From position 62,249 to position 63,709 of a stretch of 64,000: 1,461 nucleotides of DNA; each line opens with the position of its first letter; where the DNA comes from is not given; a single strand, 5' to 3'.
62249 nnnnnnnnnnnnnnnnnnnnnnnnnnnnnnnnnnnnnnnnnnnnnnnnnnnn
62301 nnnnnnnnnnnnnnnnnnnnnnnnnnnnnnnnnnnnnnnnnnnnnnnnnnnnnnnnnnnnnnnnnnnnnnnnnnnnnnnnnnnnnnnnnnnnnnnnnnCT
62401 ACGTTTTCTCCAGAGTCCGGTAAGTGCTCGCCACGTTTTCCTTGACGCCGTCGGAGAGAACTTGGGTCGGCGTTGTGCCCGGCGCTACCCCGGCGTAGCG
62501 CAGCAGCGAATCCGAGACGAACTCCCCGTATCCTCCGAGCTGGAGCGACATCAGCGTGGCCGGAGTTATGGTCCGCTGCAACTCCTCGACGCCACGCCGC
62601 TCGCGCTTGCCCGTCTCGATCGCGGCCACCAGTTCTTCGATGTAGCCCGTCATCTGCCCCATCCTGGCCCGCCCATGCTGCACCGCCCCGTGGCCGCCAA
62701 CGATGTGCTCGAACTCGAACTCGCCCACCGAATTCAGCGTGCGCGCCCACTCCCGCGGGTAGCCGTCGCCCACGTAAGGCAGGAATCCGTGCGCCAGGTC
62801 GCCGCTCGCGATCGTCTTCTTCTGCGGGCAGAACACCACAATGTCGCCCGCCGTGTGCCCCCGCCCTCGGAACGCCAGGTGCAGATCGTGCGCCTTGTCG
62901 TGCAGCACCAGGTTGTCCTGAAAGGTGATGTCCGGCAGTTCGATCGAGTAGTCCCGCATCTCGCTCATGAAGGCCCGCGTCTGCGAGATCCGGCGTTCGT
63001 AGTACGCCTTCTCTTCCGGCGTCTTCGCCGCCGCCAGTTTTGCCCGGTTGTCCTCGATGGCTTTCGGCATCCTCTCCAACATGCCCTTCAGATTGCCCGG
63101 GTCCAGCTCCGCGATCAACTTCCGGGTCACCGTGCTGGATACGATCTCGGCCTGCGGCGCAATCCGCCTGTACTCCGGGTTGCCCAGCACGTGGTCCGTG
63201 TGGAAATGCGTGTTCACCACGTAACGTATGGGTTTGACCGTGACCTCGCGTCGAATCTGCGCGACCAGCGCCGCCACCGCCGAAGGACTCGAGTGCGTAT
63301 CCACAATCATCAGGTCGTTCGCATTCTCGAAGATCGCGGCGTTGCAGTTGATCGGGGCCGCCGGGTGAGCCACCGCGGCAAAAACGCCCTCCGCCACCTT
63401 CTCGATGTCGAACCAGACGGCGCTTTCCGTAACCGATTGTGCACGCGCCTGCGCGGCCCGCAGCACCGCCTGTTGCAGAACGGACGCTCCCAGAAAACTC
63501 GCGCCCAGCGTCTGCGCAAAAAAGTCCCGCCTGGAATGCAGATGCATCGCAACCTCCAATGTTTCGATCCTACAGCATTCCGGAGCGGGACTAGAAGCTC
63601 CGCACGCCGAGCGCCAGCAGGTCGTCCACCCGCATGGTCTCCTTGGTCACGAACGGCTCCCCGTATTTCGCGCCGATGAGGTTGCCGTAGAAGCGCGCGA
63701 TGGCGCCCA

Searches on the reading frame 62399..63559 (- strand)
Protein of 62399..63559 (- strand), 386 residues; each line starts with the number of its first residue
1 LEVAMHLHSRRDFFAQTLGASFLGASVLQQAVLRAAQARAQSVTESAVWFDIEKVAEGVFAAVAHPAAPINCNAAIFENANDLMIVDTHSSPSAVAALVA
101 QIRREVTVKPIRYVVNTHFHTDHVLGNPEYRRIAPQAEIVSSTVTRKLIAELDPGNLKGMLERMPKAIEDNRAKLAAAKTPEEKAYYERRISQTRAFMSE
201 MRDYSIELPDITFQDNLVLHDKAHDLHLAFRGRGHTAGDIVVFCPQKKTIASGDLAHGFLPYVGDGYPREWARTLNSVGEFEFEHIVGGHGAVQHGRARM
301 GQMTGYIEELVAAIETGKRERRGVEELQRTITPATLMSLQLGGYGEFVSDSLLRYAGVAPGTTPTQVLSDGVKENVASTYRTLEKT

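Call 4: search_protein_families(library=pfam, proteins=[window:62399-63559:-])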
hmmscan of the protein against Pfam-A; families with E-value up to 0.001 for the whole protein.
window:62399-63559:- (386 aa): 3 families
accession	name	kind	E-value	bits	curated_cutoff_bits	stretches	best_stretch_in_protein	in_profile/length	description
PF00753.33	Lactamase_B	-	3.1e-17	63.6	22.7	1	70-281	4-187/196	Metallo-beta-lactamase superfamily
PF19583.5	ODP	-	2.2e-05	24.9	27.2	0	70-161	1-85/194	ODP family beta lactamase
PF12706.13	Lactamase_B_2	-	0.00019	21.6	27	1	99-153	12-71/200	Beta-lactamase superfamily domain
